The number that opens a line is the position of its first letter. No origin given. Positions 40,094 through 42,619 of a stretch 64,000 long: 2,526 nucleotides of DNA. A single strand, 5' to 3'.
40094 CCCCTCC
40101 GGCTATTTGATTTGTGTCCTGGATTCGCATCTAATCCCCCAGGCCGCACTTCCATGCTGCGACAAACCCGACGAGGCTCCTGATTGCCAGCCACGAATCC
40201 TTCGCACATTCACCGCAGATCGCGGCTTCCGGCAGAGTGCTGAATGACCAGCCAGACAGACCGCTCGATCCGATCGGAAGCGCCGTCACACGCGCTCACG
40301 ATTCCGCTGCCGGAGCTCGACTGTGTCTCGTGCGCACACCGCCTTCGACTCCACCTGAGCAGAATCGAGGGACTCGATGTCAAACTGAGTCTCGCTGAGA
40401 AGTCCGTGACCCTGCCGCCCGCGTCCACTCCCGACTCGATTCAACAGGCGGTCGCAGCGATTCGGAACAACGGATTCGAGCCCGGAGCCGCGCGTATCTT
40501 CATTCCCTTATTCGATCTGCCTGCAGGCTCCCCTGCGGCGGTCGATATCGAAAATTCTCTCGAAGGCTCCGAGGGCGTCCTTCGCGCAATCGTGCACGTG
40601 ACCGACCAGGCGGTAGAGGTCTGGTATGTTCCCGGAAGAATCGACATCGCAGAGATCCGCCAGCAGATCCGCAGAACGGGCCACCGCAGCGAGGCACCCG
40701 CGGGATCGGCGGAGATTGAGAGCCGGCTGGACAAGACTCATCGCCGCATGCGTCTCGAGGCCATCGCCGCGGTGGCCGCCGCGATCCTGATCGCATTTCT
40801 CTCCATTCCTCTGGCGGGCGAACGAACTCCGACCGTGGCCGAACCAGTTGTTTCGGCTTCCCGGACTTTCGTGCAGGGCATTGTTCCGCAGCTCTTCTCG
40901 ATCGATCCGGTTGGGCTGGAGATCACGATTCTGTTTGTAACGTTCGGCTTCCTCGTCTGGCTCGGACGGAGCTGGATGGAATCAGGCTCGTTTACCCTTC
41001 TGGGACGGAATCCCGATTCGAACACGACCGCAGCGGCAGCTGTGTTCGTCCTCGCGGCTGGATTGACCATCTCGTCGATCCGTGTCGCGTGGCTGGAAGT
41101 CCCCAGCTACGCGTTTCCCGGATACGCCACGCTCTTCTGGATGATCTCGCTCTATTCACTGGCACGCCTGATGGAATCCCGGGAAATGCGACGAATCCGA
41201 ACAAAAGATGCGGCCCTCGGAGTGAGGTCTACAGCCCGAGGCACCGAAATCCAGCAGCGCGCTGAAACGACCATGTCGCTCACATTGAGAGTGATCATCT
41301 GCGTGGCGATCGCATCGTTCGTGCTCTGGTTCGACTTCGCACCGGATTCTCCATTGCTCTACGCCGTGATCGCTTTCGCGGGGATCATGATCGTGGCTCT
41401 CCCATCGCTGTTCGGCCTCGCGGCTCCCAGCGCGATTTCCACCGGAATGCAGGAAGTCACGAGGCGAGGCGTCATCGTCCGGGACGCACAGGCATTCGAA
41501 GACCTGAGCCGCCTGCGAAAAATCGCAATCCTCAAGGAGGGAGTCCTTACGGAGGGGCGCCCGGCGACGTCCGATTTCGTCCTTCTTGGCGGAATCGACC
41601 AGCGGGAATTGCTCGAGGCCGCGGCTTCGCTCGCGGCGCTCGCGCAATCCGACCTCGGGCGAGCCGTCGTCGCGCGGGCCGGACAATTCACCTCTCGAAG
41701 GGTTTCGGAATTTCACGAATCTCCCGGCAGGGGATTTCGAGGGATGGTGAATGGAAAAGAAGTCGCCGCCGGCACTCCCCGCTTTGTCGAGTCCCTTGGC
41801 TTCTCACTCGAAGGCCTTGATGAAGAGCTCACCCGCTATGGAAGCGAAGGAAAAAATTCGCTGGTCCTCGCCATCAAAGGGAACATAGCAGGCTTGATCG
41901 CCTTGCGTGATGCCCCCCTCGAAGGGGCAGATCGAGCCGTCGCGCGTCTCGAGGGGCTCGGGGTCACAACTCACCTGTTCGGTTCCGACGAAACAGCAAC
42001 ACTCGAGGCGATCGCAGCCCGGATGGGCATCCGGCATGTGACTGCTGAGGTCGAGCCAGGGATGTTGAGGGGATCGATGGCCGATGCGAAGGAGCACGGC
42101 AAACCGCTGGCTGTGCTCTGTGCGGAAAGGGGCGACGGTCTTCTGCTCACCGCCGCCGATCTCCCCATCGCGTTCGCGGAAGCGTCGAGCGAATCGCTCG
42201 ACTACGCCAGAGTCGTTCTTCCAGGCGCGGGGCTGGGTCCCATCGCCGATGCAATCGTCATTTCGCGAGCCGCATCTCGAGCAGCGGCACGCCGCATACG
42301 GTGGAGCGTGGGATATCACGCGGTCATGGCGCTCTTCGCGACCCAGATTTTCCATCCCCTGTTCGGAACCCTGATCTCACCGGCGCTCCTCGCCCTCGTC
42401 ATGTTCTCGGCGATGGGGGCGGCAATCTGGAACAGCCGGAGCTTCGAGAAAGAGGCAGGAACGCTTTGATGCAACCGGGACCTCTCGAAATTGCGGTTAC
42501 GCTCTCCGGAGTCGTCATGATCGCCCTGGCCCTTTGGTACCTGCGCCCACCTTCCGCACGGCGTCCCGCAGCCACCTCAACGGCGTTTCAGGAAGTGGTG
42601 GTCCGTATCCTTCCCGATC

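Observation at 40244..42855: Catalytically dead P1B-type ATPase homolog coupled to a cupredoxin-like protein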

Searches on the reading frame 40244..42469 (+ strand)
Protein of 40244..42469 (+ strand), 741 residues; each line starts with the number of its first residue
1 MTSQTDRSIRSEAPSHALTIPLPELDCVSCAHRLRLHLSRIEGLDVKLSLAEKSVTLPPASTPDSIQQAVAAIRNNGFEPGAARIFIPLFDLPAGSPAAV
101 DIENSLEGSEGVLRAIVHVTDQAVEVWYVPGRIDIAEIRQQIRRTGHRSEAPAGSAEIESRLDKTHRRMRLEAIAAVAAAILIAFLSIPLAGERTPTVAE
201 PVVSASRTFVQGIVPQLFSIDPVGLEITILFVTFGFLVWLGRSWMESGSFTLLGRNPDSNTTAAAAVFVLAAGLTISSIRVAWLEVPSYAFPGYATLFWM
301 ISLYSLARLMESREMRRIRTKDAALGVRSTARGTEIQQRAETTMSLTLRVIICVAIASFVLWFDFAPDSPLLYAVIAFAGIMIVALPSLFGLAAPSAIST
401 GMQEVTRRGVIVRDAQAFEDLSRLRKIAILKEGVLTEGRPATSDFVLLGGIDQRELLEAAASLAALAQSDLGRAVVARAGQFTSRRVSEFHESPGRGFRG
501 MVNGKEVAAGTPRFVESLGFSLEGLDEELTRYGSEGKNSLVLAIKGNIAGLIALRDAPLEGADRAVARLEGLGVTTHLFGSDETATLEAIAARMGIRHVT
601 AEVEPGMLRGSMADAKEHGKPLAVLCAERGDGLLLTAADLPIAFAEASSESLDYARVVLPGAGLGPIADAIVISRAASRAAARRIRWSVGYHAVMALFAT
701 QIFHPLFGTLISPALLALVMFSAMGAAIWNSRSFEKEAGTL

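Call 3: search_protein_families(library=pfam, proteins=[window:40244-42469:+], max_evalue=0.1)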
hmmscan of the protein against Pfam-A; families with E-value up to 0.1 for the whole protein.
window:40244-42469:+ (741 aa): 3 families
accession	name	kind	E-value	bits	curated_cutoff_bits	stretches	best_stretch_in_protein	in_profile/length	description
PF00702.32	Hydrolase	-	2e-07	32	26.4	1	431-599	8-140/191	haloacid dehalogenase-like hydrolase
PF00403.32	HMA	-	3.7e-06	27.7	24.8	1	21-78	3-61/62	Heavy-metal-associated domain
PF00122.25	E1-E2_ATPase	-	3.4e-05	23.9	28.1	1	331-407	106-180/181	E1-E2 ATPase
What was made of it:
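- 40292..40483 (+): HMA domain 1 (residues 17-80). Its CxxC (C27, C30; nt 40322-40333) is invariant in the family. Pfam HMA 3.7e-6 (call 3).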

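Call 4: search_protein_families(library=ncbifam, proteins=[window:40244-42469:+], max_evalue=0.1)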
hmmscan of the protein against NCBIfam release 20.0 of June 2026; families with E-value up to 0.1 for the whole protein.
window:40244-42469:+ (741 aa): 19 families
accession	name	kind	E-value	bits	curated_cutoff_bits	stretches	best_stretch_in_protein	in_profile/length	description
NF007952.0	PRK10671.1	equivalog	3.2e-53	181.1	1316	1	334-720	431-817/838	copper-exporting P-type ATPase CopA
TIGR01525.1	ATPase-IB_hvy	subfamily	1.4e-51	176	346.25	1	331-722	157-556/560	heavy metal translocating P-type ATPase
TIGR01511.1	ATPase-IB1_Cu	subfamily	1.1e-33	117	397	1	334-724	180-531/542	copper-translocating P-type ATPase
NF008262.1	PRK11033.1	equivalog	2.6e-31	108.9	1005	1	381-695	382-695/731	zinc/cadmium/mercury/lead-transporting ATPase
NF033775.1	P_type_ZntA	exception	3.8e-26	91.6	1240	1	381-695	387-696/732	Zn(II)/Cd(II)/Pb(II) translocating P-type ATPase ZntA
TIGR01512.1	ATPase-IB2_Cd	subfamily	5.1e-24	84.8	313.5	2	372-514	182-306/494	cadmium family heavy metal-translocating P-type ATPase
TIGR01494.1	ATPase_P-type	subfamily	2.6e-16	59.1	62.3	1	318-700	110-461/478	HAD-IC family P-type ATPase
TIGR01497.1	kdpB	equivalog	1.5e-15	56.3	527.9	1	342-646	220-535/675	potassium-transporting ATPase subunit KdpB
NF041115.1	UxxU_metal_bind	equivalog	1.4e-05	25.1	95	1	101-150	21-70/74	metal-binding (seleno)protein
NF010609.0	PRK14010.1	equivalog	2.4e-05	22.8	1323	1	338-642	215-526/673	K(+)-transporting ATPase subunit B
TIGR01523.1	ATPase-IID_K-Na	equivalog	0.00071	17.3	645.05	1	323-439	256-368/997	potassium/sodium efflux P-type ATPase, fungal-type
TIGR01647.1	ATPase-IIIA_H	equivalog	0.00074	17.8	615.5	1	335-598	198-483/755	plasma-membrane proton-efflux P-type ATPase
NF033795.1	chaper_CopZ_Bs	exception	0.00088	19.4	91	1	102-146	18-62/66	copper chaperone CopZ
NF047981.1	RC1041_fam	subfamily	0.052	13.3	90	0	157-186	7-36/57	RC1041 family protein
TIGR01116.1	ATPase-IIA1_Ca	equivalog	0.057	11.5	703.4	0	530-599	435-508/799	calcium-translocating P-type ATPase, SERCA-type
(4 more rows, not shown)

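Call 7: search_solved_structures(query=window:40244-42469:+, show_alignments=2, max_evalue=0.001)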
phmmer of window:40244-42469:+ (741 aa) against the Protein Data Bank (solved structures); distinct sequences matched with E-value up to 0.001: 24.
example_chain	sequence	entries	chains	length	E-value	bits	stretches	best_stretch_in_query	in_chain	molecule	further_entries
3j09_A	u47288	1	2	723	6.1e-44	153.9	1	335-731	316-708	copper-exporting P-type ATPase A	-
3j08_A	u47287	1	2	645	2.8e-40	141.8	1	335-731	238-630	copper-exporting P-type ATPase A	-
7r0g_A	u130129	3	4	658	2.9e-40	141.7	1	335-731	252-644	Putative copper-exporting P-type ATPase A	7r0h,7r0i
3rfu_A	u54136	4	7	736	2.2e-38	135.5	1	334-730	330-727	Copper efflux ATPase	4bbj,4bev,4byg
8q75_A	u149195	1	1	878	3.6e-28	101.8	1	378-724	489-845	Copper-transporting ATPase HMA4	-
8q73_A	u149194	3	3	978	1e-27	100.3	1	378-724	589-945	Copper-transporting ATPase HMA4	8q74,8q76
7xuk_A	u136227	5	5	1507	1.5e-27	99.7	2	524-723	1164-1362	Copper-transporting ATPase 2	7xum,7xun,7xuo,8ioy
7si3_A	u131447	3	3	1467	3.1e-24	88.8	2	524-718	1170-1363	P-type Cu(+) transporter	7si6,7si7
3skx_A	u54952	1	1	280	6.6e-23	84.4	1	412-676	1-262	Copper-exporting P-type ATPase B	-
3sky_A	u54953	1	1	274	1.1e-22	83.6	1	412-675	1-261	Copper-exporting P-type ATPase B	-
7qbz_A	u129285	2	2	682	5.9e-20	74.6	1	335-716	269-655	Cadmium translocating P-type ATPase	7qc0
3a1e_A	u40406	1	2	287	1.8e-17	66.4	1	404-676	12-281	Probable copper-exporting P-type ATPase A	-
3a1c_A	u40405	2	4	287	2.2e-17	66.1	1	404-676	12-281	Probable copper-exporting P-type ATPase A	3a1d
4umv_A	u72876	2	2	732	1.4e-16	63.4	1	380-695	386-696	ZINC-TRANSPORTING ATPASE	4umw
2b8e_A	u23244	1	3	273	6.1e-16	61.4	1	414-676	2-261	cation-transporting ATPase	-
1p6t_A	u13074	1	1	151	0.00041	22.3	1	21-159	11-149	Potential copper-transporting ATPase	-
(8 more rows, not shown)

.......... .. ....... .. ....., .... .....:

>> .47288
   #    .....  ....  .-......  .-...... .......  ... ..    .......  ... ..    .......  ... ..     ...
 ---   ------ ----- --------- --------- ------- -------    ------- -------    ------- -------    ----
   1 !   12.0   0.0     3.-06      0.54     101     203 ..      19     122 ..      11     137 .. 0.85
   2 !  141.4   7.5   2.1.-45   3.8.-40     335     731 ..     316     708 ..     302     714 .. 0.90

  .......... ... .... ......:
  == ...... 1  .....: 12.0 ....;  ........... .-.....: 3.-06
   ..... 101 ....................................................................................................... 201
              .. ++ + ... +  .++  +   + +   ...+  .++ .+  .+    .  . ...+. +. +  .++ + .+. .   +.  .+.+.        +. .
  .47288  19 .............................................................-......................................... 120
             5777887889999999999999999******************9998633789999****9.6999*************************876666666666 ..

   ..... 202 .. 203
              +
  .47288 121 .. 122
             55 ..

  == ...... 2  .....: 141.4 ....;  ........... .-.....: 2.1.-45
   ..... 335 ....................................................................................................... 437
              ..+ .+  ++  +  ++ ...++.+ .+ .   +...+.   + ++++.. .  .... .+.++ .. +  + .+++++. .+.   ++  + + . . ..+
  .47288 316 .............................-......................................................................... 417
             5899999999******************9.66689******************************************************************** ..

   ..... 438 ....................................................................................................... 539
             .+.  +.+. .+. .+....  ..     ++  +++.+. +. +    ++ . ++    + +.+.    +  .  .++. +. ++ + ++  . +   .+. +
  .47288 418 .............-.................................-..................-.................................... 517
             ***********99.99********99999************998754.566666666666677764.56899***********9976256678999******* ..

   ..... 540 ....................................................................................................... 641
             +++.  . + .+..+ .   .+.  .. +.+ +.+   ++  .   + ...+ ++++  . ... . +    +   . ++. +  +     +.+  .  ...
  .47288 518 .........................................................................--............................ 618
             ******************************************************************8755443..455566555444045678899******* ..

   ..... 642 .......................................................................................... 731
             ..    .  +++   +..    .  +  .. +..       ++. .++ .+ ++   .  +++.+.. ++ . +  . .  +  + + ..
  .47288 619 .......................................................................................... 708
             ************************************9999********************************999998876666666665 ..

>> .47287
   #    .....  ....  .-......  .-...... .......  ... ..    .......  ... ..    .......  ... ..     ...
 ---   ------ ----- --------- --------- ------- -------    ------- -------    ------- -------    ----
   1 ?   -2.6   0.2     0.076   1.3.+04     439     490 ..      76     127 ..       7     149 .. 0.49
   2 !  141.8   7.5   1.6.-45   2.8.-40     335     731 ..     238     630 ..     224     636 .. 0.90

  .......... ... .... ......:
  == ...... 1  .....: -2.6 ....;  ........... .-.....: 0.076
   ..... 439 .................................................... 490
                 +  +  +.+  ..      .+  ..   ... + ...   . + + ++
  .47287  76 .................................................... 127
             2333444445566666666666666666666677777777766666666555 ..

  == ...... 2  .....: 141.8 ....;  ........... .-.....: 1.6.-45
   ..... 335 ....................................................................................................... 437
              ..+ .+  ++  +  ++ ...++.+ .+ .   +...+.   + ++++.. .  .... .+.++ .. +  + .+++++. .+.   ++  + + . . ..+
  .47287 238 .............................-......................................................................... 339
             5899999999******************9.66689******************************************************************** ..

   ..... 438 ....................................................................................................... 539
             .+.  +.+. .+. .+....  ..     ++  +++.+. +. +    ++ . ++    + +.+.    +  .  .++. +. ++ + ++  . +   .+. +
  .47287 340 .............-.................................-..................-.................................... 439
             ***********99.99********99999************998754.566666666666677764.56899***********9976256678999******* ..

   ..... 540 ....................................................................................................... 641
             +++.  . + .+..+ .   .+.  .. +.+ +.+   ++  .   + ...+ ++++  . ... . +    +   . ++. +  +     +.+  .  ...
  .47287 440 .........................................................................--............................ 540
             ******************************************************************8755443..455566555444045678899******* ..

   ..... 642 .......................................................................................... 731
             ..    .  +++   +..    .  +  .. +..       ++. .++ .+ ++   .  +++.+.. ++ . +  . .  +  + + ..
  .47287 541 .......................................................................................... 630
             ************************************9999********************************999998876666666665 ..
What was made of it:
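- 40484..40693 (+): HMA-like domain 2 (residues 81-150) without cysteines (GSPAA in place of GMxCxxC). The VPG motif is invariant. Calls 7 (1p6t), 4, 33, 35, 45.
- PDB and profile hits to CopA (calls 4, 7). All catalytic motifs are lost (call 7).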

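Call 9: find_homologous_proteins(query=window:40244-42469:+, max_evalue=1e-10)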
Query window:40244-42469:+ (741 aa): 128 proteins with E <= 1e-10 among 8000 candidates; the best 120 are listed.
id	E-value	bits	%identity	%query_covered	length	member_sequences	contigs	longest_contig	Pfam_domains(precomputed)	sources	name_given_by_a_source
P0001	0.0e+0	1318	96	87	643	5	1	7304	PF00702.33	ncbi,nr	ncbi:MAG TPA: heavy metal translocating P-type ATPase, partial [Thermoanaerobaculia bacterium]|nr:he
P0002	0.0e+0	1137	73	98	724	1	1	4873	PF00403.33,PF00702.33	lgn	-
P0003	8.0e-282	955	63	95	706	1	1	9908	PF00702.33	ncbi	-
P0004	2.0e-237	808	53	99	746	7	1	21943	PF00403.33,PF00702.33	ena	-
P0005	6.2e-191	655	55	75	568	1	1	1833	PF00403.33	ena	-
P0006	4.6e-54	202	33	49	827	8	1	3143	PF00403.33,PF00702.33,PF00122.26,PF12710.14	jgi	-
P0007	1.3e-50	191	31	53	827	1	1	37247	PF00403.33,PF00702.33,PF00122.26,PF12710.14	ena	-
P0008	1.7e-50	191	30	53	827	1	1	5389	PF00403.33,PF00702.33,PF00122.26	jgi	-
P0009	2.2e-47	180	30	51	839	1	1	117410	PF00403.33,PF00702.33,PF00122.26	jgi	jgi:Cu+-exporting ATPase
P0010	8.0e-47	178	28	51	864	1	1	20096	PF00403.33,PF00702.33,PF00122.26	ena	-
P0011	1.5e-46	178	29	55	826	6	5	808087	PF00403.33,PF00702.33,PF00122.26,PF12710.14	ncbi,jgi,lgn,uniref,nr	ncbi:Cu+-exporting ATPase [Brevundimonas bullata]|uniref:Cu+-exporting ATPase n=1 Tax=Brevundimonas 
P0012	2.9e-45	173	31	51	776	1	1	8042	PF19335.6,PF00702.33,PF04945.20,PF08282.19,PF00122.26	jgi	jgi:P-type Cu+ transporter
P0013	1.0e-42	165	31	53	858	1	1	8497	PF19335.6,PF06467.21,PF00702.33,PF04945.20,PF08282.19,PF24273.2,PF00122.26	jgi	-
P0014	2.4e-42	164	27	54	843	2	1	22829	PF00403.33,PF00702.33,PF08282.19,PF00122.26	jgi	jgi:Cu+-exporting ATPase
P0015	8.0e-41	159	30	52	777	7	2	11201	PF19335.6,PF00702.33,PF04945.20,PF08282.19,PF00122.26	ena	-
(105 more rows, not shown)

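Call 12: find_encoding_contigs(protein=P0004, flank=8000, max_places=3)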
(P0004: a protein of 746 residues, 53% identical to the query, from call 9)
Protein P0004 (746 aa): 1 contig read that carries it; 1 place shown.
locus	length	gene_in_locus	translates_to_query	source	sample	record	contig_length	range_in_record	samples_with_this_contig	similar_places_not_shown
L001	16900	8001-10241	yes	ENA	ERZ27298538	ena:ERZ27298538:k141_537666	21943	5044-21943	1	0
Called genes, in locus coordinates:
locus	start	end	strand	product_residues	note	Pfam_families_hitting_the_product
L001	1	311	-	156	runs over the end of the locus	-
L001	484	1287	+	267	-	PF05690:ThiG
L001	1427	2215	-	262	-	PF01138:RNase_PH, PF03725:RNase_PH_C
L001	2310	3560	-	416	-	PF00483:NTP_transferase, PF24894:Hexapep_GlmU, PF25084:LbH_EIF2B, PF25087:GMPPB_C (weak), PF25247:LbH_GLGC (weak)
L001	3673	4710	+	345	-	PF00226:DnaJ, PF01556:DnaJ_C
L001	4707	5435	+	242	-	PF00149:Metallophos, PF12850:Metallophos_2 (weak)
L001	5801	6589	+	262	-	PF00753:Lactamase_B (weak), PF12706:Lactamase_B_2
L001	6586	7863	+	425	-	PF00275:EPSP_synthase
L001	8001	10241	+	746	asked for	PF00403:HMA (faint), PF00702:Hydrolase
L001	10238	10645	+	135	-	PF13473:Cupredoxin_1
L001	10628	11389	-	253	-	PF01553:Acyltransferase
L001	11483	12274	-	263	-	PF18306:LDcluster4, PF03641:Lysine_decarbox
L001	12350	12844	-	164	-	-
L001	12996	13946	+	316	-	PF01869:BcrAD_BadFG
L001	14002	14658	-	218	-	PF13505:OMP_b-brl, PF03922:OmpW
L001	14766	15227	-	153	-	PF07100:ASRT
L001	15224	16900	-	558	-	?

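Call 13: find_encoding_contigs(protein=P0003, flank=8000, max_places=3)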
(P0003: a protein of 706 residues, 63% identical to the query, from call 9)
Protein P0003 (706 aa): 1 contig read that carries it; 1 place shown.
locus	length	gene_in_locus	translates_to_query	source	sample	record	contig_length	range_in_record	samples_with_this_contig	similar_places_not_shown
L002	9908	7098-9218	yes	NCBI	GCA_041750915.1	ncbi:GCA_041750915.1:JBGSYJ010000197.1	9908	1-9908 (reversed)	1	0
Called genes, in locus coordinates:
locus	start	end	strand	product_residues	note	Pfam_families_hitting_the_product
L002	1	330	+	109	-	?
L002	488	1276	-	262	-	PF01138:RNase_PH, PF03725:RNase_PH_C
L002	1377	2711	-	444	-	PF00483:NTP_transferase, PF24894:Hexapep_GlmU, PF25247:LbH_GLGC (faint), PF25084:LbH_EIF2B (weak), PF25087:GMPPB_C (faint)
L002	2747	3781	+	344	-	PF00226:DnaJ, PF01556:DnaJ_C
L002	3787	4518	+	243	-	PF00149:Metallophos (weak), PF12850:Metallophos_2 (faint)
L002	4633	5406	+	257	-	PF00753:Lactamase_B (weak), PF12706:Lactamase_B_2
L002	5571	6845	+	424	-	PF00275:EPSP_synthase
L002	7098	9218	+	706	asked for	PF00702:Hydrolase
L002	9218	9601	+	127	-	PF13473:Cupredoxin_1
